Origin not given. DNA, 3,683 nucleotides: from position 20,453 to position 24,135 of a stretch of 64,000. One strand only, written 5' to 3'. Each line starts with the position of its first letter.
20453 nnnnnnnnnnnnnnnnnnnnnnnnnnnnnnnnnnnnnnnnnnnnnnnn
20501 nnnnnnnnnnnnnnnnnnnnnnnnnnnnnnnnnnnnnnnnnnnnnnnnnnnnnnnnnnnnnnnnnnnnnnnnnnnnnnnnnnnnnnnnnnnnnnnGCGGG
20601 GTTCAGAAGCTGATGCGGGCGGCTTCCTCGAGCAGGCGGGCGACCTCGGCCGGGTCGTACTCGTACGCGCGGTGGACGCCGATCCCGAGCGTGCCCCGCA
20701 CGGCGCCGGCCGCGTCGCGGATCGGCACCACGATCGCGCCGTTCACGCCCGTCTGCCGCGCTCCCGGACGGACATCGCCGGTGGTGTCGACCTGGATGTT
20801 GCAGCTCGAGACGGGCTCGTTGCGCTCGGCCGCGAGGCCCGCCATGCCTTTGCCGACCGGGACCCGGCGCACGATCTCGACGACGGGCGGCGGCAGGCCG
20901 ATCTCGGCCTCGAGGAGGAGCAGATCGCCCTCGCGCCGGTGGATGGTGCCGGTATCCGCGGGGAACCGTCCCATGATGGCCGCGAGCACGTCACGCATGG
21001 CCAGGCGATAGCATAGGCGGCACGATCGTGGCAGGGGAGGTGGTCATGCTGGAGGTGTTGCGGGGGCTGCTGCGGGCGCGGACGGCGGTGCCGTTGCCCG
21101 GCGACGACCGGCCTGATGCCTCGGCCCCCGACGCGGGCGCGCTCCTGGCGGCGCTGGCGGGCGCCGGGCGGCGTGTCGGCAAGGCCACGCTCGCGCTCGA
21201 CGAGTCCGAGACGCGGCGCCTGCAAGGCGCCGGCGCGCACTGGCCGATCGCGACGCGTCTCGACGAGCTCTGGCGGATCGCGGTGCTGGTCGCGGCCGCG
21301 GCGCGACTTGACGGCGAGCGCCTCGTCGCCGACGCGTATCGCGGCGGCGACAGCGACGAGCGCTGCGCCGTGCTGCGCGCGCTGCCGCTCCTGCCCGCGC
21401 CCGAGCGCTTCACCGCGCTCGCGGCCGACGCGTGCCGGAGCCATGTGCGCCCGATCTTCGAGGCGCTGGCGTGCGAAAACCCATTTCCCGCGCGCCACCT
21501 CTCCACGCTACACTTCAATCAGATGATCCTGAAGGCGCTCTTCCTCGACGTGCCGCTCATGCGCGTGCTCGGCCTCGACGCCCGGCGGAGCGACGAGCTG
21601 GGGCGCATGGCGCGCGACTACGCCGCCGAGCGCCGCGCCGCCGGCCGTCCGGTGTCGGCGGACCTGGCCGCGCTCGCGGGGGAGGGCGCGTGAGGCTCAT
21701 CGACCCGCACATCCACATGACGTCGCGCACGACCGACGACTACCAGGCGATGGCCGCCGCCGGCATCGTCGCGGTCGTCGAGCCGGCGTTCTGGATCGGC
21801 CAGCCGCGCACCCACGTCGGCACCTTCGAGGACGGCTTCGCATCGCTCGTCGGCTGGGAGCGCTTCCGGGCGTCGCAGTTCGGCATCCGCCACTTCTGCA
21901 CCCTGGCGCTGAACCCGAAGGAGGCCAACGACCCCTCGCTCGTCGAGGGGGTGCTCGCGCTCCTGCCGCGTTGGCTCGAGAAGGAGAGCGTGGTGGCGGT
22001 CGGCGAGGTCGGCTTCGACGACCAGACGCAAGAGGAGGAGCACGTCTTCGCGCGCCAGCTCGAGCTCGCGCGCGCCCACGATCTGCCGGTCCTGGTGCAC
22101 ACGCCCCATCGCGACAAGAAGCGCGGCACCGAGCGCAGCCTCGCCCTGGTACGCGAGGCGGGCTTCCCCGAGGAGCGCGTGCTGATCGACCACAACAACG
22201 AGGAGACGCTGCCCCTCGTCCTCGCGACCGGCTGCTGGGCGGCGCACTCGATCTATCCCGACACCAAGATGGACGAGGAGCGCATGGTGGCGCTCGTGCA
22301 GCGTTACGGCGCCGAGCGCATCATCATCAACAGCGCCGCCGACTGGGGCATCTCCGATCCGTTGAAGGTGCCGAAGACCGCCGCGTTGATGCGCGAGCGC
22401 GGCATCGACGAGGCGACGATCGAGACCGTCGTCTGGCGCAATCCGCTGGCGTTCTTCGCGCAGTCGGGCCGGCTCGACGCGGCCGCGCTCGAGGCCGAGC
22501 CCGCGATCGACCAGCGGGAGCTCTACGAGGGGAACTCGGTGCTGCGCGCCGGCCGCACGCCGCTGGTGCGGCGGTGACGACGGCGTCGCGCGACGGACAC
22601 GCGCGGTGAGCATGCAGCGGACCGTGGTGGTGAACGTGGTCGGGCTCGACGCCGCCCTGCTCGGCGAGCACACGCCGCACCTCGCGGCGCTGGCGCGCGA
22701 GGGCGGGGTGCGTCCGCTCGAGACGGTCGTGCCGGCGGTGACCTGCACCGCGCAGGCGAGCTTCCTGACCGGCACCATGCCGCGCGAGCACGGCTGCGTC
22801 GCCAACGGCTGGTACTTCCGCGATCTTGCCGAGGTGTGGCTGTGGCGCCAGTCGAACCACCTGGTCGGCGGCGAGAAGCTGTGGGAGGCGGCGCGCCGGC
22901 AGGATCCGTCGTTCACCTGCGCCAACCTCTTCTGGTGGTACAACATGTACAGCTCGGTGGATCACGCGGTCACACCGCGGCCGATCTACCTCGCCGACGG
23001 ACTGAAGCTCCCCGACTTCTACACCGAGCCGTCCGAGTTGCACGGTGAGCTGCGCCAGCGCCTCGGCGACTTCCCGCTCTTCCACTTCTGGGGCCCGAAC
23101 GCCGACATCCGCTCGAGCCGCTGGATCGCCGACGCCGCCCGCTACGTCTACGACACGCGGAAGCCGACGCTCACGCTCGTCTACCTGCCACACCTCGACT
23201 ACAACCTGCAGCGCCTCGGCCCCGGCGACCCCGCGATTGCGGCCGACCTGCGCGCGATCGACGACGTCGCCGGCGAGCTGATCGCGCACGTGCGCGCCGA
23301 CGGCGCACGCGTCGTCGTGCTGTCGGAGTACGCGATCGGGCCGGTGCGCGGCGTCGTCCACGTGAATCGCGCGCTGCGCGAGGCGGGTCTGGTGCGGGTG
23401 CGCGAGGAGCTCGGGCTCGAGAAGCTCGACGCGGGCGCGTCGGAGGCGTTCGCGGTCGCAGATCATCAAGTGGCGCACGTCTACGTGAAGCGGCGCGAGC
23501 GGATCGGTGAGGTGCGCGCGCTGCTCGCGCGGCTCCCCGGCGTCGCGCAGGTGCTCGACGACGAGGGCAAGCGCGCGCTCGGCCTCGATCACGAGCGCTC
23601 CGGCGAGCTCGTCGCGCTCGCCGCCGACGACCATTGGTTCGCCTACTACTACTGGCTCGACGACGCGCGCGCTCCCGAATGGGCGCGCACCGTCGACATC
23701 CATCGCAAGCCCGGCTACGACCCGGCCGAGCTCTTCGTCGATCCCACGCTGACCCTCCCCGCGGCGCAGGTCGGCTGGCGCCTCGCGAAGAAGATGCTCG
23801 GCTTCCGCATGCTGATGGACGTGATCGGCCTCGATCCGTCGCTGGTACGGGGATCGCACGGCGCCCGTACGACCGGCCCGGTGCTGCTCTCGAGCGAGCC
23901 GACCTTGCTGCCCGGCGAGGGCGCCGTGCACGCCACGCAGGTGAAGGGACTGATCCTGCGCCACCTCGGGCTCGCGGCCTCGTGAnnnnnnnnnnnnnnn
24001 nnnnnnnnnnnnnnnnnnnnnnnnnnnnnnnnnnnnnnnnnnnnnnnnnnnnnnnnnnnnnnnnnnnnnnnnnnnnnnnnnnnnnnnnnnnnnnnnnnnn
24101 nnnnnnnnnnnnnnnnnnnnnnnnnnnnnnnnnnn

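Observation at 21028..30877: Complete but rearranged ebo (eboA-F) gene set, split into two convergent operons with extra enzymes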

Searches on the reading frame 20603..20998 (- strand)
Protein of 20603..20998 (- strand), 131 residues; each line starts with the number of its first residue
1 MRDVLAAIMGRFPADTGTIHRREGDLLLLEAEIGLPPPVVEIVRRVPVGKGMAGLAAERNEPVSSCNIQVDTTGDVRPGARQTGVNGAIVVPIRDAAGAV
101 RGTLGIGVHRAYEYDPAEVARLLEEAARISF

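Call 9: search_protein_families(library=pfam, proteins=[window:20603-20998:-], max_evalue=0.001)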
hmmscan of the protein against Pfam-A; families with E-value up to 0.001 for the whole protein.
window:20603-20998:- (131 aa): 2 families
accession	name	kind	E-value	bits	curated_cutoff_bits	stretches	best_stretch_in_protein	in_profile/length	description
PF13185.12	GAF_2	-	1.2e-10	42.2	28.6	1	2-125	9-126/136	GAF domain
PF01590.32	GAF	-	0.00012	23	22.4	1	5-127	10-126/133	GAF domain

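Call 48: search_protein_families(library=pfam, proteins=[window:20603-20998:-], max_evalue=0.001)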
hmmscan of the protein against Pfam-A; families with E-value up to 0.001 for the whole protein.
window:20603-20998:- (131 aa): 2 families
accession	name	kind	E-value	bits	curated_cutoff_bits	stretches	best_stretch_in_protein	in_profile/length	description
PF13185.12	GAF_2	-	1.2e-10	42.2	28.6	1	2-125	9-126/136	GAF domain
PF01590.32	GAF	-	0.00012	23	22.4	1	5-127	10-126/133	GAF domain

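Call 84: search_protein_families(library=ncbifam, proteins=[window:20603-20998:-], max_evalue=0.01)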
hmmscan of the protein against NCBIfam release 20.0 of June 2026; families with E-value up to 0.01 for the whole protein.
window:20603-20998:- (131 aa): 0 families

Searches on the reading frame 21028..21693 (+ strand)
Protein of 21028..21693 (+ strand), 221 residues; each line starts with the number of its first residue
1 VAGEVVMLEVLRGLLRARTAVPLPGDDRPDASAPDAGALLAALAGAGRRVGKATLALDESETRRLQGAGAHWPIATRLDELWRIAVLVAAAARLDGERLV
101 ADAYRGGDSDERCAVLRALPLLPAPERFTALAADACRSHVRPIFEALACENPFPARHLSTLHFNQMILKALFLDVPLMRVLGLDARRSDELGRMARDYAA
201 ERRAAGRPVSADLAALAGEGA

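Call 6: search_protein_families(library=pfam, proteins=[window:21028-21693:+], max_evalue=0.01)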
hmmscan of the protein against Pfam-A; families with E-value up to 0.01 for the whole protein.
window:21028-21693:+ (221 aa): 0 families

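Call 7: search_protein_families(library=ncbifam, proteins=[window:21028-21693:+], max_evalue=0.01)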
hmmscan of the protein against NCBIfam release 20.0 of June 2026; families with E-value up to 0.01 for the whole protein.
window:21028-21693:+ (221 aa): 2 families
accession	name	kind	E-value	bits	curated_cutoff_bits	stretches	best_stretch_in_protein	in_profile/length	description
NF035938.1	EboA_domain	domain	2.9e-43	147.5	50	1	80-216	2-139/140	EboA domain-containing protein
NF035937.1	EboA_family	subfamily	1.8e-37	129.3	320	1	39-214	37-215/219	EboA family metabolite traffic protein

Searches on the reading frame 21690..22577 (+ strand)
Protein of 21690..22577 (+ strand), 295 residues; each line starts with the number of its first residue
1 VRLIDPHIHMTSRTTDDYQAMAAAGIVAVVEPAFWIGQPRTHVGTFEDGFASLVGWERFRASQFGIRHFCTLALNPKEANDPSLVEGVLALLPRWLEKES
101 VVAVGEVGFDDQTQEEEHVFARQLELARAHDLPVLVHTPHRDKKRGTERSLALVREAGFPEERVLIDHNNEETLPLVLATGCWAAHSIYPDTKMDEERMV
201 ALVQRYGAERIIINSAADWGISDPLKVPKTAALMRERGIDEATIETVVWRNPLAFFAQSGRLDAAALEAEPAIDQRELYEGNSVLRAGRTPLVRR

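Call 6: search_protein_families(library=pfam, proteins=[window:21690-22577:+], max_evalue=0.01)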
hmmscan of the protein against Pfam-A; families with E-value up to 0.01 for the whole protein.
window:21690-22577:+ (295 aa): 1 family
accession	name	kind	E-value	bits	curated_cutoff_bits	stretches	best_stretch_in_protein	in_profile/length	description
PF01026.27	TatD_DNase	-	2.2e-15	57.2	27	1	4-256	1-252/253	TatD related DNase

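Call 7: search_protein_families(library=ncbifam, proteins=[window:21690-22577:+], max_evalue=0.01)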
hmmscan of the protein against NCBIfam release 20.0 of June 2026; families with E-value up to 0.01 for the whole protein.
window:21690-22577:+ (295 aa): 3 families
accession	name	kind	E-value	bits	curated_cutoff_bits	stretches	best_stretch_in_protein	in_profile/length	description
TIGR00010.1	TIGR00010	subfamily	9e-10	38.4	206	1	62-143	50-134/253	YchF/TatD family DNA exonuclease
NF008522.0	PRK11449.1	equivalog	3.7e-05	23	481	1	96-141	85-137/259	metal-dependent hydrolase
NF007745.0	PRK10425.1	equivalog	0.00034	19.9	395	1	91-139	76-129/260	3'-5' ssDNA/RNA exonuclease TatD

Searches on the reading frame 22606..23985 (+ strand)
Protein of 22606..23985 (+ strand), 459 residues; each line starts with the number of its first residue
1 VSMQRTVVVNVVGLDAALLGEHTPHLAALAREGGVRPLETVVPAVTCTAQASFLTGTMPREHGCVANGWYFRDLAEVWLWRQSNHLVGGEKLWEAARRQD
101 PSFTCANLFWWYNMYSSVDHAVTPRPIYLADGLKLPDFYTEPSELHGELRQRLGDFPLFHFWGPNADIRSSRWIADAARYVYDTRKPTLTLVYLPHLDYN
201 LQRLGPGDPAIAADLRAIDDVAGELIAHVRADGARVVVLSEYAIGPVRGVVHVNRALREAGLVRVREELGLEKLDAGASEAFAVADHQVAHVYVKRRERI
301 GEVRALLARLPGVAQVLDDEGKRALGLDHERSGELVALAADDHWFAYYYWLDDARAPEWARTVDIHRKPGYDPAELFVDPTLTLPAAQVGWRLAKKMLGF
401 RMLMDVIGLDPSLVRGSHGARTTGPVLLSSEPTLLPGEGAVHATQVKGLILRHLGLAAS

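Call 6: search_protein_families(library=pfam, proteins=[window:22606-23985:+], max_evalue=0.01)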
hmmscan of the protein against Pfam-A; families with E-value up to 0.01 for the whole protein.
window:22606-23985:+ (459 aa): 1 family
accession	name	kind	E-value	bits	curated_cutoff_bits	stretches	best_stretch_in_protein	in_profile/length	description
PF01663.27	Phosphodiest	-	1.9e-63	215.6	23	1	6-372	1-342/342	Type I phosphodiesterase / nucleotide pyrophosphatase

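Call 7: search_protein_families(library=ncbifam, proteins=[window:22606-23985:+], max_evalue=0.01)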
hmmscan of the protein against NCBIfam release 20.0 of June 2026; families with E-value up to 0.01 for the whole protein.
window:22606-23985:+ (459 aa): 3 families
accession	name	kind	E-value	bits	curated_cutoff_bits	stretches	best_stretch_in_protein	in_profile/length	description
TIGR02335.1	hydr_PhnA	equivalog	4.5e-07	29.3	407.55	1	6-79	15-93/408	phosphonoacetate hydrolase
NF042991.1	alk_phos_PafA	equivalog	0.0011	17.5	650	1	42-76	83-117/554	alkaline phosphatase PafA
NF051873.1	AlkPhosPhoY32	equivalog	0.0041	15.7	1000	0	18-72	35-95/539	alkaline phosphatase PhoY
